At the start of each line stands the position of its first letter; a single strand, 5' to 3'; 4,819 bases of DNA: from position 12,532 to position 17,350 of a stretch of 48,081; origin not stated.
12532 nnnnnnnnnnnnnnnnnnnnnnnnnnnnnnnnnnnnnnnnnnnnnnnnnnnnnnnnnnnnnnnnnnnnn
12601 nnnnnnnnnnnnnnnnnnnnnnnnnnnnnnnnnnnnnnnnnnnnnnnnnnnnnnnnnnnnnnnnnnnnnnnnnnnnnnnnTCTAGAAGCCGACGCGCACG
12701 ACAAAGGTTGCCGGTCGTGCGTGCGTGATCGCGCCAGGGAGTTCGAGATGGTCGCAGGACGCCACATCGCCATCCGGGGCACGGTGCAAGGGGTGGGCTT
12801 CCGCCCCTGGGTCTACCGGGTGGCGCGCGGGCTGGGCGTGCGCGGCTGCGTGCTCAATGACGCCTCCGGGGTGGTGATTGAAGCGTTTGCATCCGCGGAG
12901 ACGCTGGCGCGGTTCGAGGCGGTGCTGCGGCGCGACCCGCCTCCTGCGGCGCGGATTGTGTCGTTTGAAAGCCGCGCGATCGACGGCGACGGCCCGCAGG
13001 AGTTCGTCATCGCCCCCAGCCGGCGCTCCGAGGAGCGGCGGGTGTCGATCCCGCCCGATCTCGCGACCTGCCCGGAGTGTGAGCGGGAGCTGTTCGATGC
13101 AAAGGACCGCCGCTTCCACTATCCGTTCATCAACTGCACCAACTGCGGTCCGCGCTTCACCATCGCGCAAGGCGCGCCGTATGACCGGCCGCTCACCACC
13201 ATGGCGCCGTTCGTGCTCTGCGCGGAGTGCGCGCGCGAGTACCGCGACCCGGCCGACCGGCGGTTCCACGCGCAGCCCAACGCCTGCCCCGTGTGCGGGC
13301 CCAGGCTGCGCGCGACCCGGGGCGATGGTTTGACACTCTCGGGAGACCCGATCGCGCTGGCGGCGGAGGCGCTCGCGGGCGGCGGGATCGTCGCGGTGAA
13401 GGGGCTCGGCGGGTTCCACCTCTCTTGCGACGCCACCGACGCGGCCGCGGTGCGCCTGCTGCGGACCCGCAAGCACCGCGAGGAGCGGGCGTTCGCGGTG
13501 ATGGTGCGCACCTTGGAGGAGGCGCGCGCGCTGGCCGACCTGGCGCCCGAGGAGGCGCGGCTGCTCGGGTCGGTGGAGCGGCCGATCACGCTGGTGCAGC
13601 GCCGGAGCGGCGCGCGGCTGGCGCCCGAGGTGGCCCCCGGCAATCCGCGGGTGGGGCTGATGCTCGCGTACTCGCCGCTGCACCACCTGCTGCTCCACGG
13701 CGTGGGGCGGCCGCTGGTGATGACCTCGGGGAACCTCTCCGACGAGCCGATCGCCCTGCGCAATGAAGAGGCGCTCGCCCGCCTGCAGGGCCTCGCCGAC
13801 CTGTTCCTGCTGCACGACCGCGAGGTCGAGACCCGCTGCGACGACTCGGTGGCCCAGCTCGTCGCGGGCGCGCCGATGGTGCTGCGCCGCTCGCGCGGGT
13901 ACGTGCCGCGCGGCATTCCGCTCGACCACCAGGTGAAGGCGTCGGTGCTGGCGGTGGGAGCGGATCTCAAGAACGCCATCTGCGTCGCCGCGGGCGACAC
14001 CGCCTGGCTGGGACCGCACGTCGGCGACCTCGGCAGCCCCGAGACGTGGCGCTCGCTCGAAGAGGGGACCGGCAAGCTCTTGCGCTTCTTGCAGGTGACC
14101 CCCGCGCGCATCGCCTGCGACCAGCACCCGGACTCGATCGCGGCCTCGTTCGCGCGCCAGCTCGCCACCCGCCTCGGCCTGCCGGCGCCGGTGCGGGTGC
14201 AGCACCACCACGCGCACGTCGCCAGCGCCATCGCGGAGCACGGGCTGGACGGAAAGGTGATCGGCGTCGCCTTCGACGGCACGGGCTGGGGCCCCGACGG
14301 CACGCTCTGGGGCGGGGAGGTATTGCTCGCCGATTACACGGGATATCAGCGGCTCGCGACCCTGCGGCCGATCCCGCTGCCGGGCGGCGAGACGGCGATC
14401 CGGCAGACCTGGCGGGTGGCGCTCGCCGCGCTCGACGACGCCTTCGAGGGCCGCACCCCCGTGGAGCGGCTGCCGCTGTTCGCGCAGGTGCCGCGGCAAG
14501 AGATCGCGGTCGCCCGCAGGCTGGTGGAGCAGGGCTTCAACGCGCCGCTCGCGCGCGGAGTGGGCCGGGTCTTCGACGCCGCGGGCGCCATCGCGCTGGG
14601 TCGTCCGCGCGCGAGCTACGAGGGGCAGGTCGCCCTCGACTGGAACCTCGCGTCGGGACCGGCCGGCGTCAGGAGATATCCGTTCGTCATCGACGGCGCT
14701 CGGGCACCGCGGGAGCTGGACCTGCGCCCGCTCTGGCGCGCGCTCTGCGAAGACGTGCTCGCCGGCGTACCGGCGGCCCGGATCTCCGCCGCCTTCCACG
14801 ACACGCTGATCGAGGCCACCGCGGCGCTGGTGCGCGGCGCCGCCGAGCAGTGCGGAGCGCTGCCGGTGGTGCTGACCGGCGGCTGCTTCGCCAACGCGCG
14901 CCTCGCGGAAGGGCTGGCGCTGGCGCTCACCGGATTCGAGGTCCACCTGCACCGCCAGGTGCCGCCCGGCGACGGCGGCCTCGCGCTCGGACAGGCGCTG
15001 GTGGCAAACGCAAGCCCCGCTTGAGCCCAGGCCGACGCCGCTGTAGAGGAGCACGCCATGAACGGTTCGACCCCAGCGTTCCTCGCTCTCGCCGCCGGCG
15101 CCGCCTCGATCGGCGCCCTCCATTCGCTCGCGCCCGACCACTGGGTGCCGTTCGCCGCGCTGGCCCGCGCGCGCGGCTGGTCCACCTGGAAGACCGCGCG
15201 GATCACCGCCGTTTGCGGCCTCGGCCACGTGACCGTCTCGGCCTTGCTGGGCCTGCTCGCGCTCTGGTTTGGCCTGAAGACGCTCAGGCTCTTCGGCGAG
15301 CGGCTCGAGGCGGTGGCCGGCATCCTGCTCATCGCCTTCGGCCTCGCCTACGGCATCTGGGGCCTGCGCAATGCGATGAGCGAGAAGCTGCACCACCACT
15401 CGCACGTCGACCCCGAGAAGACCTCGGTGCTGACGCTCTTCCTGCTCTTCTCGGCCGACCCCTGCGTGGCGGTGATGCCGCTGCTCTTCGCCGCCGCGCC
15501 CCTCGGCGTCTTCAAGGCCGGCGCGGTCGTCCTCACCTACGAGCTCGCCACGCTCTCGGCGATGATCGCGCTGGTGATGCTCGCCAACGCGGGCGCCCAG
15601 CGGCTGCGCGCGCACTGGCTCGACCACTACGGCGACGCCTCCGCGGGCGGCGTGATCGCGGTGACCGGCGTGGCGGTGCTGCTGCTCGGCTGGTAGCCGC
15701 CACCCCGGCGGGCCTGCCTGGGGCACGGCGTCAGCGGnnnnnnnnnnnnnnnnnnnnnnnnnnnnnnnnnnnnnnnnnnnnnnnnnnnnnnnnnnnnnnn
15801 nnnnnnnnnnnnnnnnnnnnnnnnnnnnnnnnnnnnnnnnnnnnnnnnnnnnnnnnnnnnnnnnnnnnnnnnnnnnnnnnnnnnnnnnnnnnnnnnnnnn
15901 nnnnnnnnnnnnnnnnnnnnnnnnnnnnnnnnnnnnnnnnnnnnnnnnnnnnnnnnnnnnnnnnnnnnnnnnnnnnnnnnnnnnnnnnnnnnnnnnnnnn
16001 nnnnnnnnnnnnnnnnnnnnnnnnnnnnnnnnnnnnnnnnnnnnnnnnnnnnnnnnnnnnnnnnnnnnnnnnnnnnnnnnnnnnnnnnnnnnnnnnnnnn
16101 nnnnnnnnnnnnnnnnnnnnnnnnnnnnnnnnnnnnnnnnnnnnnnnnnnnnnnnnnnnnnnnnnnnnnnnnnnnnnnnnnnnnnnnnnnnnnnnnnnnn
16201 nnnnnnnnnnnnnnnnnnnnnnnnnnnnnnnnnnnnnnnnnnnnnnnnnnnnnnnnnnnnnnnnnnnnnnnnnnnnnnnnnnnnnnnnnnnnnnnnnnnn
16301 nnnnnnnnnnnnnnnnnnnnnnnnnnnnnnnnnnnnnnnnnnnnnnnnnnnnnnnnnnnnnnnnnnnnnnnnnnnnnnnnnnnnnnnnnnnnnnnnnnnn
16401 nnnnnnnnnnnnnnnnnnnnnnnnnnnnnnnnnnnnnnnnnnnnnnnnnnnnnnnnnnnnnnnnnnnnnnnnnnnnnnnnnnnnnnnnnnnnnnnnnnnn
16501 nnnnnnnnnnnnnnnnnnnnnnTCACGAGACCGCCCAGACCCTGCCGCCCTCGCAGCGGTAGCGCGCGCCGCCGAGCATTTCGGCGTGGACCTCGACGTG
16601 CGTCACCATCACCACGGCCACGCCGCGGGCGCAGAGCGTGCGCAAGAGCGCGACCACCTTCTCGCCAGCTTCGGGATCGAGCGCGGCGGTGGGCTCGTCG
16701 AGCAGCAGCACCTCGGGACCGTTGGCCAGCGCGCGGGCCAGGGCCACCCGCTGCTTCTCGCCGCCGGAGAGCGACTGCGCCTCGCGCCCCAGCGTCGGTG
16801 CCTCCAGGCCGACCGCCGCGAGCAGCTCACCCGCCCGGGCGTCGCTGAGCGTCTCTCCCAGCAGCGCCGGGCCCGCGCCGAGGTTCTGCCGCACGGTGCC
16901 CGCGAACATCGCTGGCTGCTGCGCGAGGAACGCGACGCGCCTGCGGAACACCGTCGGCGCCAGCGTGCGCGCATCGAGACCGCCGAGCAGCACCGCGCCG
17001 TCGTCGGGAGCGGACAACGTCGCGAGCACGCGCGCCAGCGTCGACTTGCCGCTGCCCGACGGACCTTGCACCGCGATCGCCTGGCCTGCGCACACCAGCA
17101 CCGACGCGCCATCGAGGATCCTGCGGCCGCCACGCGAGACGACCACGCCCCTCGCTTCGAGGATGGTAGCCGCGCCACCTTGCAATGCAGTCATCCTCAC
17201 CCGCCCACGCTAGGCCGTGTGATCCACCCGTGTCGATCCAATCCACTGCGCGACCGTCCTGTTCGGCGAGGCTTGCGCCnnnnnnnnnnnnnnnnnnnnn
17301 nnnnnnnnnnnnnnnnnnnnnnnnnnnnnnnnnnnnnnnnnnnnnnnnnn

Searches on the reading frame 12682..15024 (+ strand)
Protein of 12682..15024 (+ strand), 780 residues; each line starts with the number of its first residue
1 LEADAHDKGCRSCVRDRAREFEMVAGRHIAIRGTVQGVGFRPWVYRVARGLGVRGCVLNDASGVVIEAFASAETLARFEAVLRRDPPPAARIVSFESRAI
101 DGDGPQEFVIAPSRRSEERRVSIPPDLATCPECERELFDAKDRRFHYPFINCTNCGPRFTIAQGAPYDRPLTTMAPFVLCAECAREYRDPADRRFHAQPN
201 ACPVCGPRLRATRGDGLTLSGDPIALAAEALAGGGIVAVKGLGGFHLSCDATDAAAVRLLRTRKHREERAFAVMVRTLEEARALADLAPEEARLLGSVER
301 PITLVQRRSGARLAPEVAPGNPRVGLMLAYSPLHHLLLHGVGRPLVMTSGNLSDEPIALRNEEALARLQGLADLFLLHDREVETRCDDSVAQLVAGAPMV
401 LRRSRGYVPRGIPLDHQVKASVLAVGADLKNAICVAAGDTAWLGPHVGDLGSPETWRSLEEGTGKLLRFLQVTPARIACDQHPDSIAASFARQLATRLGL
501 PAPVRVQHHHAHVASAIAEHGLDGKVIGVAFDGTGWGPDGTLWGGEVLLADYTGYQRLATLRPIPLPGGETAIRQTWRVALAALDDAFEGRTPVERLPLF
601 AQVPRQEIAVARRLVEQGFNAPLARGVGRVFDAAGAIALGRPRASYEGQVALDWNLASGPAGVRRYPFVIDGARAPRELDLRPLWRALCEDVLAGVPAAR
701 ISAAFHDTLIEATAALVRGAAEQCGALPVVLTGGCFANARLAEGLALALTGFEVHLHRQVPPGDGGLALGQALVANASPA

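Call 13: search_protein_families(library=pfam, proteins=[window:12682-15024:+], max_evalue=0.01)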
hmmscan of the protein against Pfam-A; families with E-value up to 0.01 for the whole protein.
window:12682-15024:+ (780 aa): 6 families
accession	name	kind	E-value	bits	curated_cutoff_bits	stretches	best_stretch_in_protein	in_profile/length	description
PF22521.2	HypF_C_2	-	3.9e-67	227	27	1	528-771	1-241/241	Carbamoyltransferase, Kae1-like Domain, second subdomain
PF01300.24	Sua5_yciO_yrdC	-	2.1e-44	151.6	25.1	1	229-404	1-178/178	Telomere recombination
PF07503.17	zf-HYPF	-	6.3e-34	115.9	23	2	129-161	1-33/34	HypF finger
PF17788.7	HypF_C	-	5.8e-27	94.7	23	1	419-519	3-99/99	HypF Kae1-like domain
PF00708.24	Acylphosphatase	-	9.6e-18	64.7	22.5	1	28-110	2-85/85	Acylphosphatase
PF00814.31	TsaD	-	0.0012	19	24.8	0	486-521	68-102/264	tRNA N6-adenosine threonylcarbamoyltransferase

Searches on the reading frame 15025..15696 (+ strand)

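Call 13: search_protein_families(library=pfam, proteins=[window:15025-15696:+], max_evalue=0.01)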
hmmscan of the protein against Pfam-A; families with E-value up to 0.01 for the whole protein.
window:15025-15696:+ (223 aa): 3 families
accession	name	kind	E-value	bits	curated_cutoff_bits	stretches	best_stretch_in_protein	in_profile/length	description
PF01810.24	LysE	-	0.0004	20.4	25.6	1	61-220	26-191/193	LysE type translocator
PF13386.12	DsbD_2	-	0.00062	20.2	24.9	1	61-200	35-187/199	Cytochrome C biogenesis protein transmembrane region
PF14007.11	YtpI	-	0.002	18.9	29.4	1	73-117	36-80/87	YtpI-like protein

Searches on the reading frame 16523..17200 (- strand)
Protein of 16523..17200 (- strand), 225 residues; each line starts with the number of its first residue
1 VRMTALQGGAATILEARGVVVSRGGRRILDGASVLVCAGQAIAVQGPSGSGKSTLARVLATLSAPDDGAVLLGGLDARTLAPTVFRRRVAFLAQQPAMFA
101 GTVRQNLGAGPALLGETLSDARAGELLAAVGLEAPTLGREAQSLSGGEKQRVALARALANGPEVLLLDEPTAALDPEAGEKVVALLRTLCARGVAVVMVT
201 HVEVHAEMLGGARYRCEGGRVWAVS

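Call 13: search_protein_families(library=pfam, proteins=[window:16523-17200:-], max_evalue=0.01)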
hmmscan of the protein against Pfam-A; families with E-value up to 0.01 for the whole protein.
window:16523-17200:- (225 aa): 12 families
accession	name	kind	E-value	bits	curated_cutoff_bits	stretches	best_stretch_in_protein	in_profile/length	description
PF00005.33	ABC_tran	-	2.5e-29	103.1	25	1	30-172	2-137/137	ABC transporter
PF13304.12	AAA_21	-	7.9e-09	36.4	27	1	141-201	235-298/304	AAA domain, putative AbiEii toxin, Type IV TA system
PF13191.12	AAA_16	-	1.7e-06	29.1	32.6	1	40-191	25-157/167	AAA ATPase domain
PF02463.25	SMC_N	-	4.4e-05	23.4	40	1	141-201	134-197/220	RecF/RecN/SMC N terminal domain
PF13401.12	AAA_22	-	0.00013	22.8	27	1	40-198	6-120/130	AAA domain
PF02224.24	Cytidylate_kin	-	0.0011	19.2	26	1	42-61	1-20/211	Cytidylate kinase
PF13604.12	AAA_30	-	0.0015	18.7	27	0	39-199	18-122/191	AAA domain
PF05729.18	NACHT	-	0.0033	17.7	26.7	1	42-64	3-25/167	NACHT domain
PF13555.12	AAA_29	-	0.0051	17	27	0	39-56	23-39/61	P-loop containing region of AAA domain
PF13238.12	AAA_18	-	0.0069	17.3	29.4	0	42-62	1-21/128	AAA domain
PF13671.12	AAA_33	-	0.0072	17.1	27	0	43-61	3-21/143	AAA domain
PF13558.12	SbcC_Walker_B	-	0.0089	16.7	27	0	139-187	28-89/90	SbcC/RAD50-like, Walker B motif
